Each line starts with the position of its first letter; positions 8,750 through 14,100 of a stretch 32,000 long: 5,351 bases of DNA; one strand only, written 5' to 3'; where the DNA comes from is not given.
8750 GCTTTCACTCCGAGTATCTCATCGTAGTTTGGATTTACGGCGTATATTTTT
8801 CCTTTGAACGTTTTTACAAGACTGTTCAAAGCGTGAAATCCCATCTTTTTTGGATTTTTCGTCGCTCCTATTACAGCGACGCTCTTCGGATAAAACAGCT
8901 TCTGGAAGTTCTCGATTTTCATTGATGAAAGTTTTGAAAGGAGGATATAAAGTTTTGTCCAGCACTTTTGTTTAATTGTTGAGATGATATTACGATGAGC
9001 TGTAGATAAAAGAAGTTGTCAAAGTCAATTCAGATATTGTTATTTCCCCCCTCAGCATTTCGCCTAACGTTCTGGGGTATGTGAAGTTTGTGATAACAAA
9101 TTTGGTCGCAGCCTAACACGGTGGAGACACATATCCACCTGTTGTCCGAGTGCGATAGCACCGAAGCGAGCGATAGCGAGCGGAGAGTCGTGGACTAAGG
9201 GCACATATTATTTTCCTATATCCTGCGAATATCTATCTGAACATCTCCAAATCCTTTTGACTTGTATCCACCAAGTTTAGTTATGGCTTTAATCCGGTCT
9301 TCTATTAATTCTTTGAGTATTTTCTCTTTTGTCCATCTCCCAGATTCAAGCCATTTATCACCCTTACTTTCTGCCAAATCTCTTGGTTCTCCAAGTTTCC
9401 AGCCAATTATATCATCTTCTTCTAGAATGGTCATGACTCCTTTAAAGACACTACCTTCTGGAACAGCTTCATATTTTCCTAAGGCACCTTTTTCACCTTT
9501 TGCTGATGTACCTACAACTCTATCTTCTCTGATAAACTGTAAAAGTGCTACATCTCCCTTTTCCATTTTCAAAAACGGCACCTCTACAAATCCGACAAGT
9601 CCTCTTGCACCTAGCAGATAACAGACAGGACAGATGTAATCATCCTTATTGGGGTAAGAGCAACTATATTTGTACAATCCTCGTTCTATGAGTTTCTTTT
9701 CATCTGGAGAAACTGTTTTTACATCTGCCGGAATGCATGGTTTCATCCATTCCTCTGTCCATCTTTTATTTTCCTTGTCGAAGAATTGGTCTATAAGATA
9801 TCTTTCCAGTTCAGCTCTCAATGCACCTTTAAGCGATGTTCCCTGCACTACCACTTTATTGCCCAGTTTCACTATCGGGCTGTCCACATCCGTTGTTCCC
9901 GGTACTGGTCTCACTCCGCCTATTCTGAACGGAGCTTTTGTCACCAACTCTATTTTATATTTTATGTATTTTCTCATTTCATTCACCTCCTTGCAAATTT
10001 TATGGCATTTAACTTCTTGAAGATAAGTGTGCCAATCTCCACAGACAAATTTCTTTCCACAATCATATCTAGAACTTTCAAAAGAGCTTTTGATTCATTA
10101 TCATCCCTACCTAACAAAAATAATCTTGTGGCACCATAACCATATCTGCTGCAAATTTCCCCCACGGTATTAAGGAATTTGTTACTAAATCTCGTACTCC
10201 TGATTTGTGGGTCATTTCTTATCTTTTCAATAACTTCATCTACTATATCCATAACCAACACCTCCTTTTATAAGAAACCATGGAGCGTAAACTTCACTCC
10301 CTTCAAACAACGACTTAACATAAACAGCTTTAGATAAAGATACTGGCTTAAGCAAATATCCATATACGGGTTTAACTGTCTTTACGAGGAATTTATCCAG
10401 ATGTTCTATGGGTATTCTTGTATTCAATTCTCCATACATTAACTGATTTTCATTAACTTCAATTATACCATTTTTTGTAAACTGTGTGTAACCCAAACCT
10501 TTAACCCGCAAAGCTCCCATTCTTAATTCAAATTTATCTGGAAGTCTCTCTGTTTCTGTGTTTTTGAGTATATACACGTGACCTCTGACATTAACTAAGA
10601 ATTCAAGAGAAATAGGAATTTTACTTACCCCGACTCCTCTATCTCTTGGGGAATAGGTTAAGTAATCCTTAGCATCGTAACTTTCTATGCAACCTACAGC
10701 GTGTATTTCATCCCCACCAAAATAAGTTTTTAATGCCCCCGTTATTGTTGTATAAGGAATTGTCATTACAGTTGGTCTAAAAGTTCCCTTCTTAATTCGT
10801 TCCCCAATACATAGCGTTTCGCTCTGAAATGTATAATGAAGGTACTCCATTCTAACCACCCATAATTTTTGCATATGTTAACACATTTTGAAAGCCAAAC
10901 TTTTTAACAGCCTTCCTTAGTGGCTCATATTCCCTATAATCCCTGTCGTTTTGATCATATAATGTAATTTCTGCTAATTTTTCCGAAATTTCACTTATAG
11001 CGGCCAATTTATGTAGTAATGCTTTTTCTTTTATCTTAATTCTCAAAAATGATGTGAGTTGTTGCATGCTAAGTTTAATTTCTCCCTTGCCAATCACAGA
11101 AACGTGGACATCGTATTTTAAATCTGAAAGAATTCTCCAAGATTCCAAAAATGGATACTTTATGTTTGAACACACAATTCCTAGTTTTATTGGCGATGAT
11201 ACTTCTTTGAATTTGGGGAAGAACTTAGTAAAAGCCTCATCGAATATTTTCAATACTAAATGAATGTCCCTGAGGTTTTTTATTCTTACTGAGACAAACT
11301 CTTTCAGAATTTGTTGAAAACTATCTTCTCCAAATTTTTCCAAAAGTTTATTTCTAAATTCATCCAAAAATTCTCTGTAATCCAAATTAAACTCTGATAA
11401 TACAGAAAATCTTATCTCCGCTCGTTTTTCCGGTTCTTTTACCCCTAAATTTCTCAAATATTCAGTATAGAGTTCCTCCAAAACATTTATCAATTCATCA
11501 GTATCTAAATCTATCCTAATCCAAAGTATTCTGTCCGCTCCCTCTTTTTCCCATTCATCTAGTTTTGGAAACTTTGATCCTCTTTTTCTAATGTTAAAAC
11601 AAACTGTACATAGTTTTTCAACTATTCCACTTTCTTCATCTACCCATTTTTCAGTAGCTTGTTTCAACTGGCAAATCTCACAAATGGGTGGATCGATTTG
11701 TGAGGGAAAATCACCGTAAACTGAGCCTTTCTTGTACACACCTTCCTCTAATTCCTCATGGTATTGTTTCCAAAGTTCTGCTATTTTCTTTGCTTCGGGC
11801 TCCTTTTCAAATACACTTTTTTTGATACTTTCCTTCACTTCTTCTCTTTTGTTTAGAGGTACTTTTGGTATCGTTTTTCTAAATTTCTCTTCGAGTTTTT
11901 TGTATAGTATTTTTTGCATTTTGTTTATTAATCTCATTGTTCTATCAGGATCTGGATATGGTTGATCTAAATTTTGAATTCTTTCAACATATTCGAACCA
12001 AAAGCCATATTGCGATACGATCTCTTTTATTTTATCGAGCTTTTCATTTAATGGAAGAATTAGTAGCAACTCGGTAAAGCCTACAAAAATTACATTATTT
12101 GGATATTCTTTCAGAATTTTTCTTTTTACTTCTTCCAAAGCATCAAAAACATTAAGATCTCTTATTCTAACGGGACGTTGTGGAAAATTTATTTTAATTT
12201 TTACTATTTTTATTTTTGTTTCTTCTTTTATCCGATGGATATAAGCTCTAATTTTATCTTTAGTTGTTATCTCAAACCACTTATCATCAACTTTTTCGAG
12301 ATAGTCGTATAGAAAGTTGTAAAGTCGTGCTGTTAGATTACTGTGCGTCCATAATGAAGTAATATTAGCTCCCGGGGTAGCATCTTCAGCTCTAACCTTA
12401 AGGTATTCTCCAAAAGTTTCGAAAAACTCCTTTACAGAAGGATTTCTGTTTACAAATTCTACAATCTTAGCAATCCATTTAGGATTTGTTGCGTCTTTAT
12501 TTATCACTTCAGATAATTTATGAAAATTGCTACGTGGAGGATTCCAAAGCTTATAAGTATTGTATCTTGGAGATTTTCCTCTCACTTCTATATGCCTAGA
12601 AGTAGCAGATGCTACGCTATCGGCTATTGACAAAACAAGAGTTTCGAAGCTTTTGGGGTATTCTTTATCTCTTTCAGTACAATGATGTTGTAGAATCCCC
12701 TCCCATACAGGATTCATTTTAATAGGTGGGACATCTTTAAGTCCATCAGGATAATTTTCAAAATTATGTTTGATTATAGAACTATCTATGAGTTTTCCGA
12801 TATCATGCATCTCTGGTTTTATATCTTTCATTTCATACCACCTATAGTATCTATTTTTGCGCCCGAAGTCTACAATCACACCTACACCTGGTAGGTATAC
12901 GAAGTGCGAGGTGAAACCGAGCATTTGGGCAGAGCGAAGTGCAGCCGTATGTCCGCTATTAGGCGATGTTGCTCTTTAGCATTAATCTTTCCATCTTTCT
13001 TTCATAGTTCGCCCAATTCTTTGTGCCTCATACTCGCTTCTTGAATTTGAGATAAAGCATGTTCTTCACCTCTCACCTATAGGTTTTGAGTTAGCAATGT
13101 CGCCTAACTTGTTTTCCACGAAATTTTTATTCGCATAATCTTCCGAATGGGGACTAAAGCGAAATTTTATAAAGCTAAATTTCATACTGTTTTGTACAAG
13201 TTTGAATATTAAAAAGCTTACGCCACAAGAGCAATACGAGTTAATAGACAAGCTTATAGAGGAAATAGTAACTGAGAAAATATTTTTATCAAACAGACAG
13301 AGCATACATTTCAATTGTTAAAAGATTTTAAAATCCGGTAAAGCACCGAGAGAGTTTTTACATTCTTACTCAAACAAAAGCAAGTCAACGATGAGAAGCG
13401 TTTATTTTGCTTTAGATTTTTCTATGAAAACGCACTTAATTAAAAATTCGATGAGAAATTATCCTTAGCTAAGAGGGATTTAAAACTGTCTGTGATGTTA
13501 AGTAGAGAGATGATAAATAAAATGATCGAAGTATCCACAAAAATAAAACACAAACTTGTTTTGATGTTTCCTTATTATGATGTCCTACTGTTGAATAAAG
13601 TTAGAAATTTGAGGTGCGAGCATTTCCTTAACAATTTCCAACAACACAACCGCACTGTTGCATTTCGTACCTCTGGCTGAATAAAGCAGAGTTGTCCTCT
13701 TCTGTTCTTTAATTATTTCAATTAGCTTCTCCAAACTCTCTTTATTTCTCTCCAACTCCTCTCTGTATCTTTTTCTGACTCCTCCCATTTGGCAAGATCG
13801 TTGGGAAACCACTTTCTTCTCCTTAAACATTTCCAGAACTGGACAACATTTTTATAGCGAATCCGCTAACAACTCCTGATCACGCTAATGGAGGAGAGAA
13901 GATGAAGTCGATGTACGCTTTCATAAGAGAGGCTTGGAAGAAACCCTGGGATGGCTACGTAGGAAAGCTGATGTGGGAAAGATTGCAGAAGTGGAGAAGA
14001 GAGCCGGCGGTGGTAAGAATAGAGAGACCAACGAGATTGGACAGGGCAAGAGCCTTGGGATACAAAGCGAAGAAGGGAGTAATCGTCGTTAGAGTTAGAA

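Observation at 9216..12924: Orphan minimal type III (Csm-like / III-F-like) effector operon: cas10-cas5-cas11-cas7 with no array, cas6, cas1/2 or ancillary genes nearby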

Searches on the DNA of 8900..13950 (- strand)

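Call 62: search_rna_families(source=window, start=8900, end=13950, threshold=evalue, max_evalue=1)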
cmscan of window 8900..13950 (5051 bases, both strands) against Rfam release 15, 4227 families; matches with E-value up to 1: 1.
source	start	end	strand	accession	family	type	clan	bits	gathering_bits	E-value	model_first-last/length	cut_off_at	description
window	13502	13591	+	RF00016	SNORD14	Gene; snRNA; snoRNA; CD-box;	-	22.4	64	0.45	1-111/111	no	Small nucleolar RNA SNORD14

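Call 65: build_rna_model(alignment_id=A6, structure=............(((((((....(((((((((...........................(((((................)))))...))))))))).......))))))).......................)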
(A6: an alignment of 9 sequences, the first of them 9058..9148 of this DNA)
Model R1 built from alignment A6 (9 sequences, 134 columns); structure: as given.
model positions 96; base pairs 21; branch points 0; effective number of sequences 3.94; information 0.596 bits per position. Calibrated on 0.2 Mb of random sequence (short: E-values are rough).
structure used (alignment columns):
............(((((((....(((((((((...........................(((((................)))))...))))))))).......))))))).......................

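Call 66: search_with_rna_model(model_id=R1, sources=[window, L001, L002, L003, L004, L005, L006, L007, L008, L009, L010, L011, L012, L013, L014, L015, L016, L017, L018, L019, L020, L021, L022, L023, L024, L025, L026, L027, L028, L029, L030, L031, L032, L033, L034, L035, L036, L037, L038, L039, L040, L041, L042, L043, L044, L045, L046], max_evalue=10)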
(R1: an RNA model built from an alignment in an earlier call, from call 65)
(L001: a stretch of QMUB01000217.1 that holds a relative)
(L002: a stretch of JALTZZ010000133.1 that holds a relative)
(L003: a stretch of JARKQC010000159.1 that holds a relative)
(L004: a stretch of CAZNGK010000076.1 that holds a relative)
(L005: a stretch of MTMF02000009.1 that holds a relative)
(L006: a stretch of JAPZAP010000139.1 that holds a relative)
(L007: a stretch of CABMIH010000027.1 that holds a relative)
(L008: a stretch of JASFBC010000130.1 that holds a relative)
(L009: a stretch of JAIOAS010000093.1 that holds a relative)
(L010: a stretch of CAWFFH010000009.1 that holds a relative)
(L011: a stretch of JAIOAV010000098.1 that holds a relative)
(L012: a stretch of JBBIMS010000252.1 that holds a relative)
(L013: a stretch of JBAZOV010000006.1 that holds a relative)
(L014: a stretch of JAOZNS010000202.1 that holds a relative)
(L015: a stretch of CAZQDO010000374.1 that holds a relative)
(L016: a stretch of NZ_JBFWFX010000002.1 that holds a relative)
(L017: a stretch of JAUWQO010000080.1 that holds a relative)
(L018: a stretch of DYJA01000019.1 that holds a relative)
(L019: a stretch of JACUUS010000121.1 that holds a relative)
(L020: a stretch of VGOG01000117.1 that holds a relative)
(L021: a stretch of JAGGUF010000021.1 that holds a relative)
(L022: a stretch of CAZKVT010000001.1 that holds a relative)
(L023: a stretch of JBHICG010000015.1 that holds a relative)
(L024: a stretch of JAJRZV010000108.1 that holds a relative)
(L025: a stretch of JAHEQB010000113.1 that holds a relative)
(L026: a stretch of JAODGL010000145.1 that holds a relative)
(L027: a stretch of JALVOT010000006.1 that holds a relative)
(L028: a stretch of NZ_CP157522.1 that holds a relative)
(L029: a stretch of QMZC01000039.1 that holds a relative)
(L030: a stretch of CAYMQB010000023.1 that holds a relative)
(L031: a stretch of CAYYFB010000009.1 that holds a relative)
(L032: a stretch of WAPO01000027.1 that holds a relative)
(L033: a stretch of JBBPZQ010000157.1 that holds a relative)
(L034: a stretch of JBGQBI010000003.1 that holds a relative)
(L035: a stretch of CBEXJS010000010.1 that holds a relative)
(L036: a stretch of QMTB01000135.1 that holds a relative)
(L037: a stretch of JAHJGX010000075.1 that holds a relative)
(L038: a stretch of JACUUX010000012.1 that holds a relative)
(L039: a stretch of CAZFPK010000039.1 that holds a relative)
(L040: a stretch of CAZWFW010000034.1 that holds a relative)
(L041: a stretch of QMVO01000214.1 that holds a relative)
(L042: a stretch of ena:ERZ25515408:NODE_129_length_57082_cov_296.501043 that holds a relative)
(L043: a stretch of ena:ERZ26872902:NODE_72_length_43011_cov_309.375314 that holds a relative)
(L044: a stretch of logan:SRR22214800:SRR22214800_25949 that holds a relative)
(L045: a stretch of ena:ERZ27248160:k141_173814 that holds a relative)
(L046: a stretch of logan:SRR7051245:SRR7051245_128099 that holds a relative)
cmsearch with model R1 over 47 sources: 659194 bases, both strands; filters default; matches with E-value up to 10: 17.
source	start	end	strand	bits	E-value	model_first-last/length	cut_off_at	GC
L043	21268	21360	+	93.9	2.9e-26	1-96/96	no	0.49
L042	3940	4035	+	84.1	4e-23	1-96/96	no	0.51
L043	13673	13771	+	82.5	1.3e-22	1-96/96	no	0.55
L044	3753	3851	+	82.5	1.3e-22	1-96/96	no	0.55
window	9058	9151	-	81.4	2.9e-22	1-96/96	no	0.47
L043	19107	19196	+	79.6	1.1e-21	1-96/96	no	0.51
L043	18258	18355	+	76.2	1.3e-20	1-96/96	no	0.51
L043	9868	9960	+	74.4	5.2e-20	1-96/96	no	0.55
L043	14267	14357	+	69.8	1.5e-18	1-96/96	no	0.56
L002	4646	4752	+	46.5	4.6e-11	1-96/96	no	0.4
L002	864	953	+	41.1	2.5e-09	1-96/96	no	0.42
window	12876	12968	-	31.2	3.8e-06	1-96/96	no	0.54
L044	1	40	+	26.6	0.00012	54-96/96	5'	0.57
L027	14138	14192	+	22.6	0.0022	16-82/96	no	0.58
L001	467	551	+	19.1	0.029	1-96/96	no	0.4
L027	6075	6157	+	16.5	0.2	1-96/96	no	0.46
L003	13180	13277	-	12.1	5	1-96/96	no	0.26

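Call 68: search_with_rna_model(model_id=R1, source=window, filters=off, max_evalue=10, show_alignments=3)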
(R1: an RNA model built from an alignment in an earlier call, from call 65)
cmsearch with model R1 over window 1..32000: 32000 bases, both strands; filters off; matches with E-value up to 10: 10.
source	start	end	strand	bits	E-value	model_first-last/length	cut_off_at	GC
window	9058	9151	-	81.4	1.4e-23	1-96/96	no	0.47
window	12876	12968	-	31.2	1.8e-07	1-96/96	no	0.54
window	21847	21936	-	13.4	0.093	1-96/96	no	0.43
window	8799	8834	-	12.2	0.23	1-96/96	no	0.36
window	19355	19436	-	11.4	0.4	1-96/96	no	0.45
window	14534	14597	-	9.9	1.3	1-96/96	no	0.42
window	23140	23181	+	7.8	6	26-69/96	no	0.45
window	12405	12440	-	7.8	6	1-96/96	no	0.33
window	15349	15409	+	7.7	6.4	1-96/96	no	0.41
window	20430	20463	+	7.3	8.8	1-96/96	no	0.29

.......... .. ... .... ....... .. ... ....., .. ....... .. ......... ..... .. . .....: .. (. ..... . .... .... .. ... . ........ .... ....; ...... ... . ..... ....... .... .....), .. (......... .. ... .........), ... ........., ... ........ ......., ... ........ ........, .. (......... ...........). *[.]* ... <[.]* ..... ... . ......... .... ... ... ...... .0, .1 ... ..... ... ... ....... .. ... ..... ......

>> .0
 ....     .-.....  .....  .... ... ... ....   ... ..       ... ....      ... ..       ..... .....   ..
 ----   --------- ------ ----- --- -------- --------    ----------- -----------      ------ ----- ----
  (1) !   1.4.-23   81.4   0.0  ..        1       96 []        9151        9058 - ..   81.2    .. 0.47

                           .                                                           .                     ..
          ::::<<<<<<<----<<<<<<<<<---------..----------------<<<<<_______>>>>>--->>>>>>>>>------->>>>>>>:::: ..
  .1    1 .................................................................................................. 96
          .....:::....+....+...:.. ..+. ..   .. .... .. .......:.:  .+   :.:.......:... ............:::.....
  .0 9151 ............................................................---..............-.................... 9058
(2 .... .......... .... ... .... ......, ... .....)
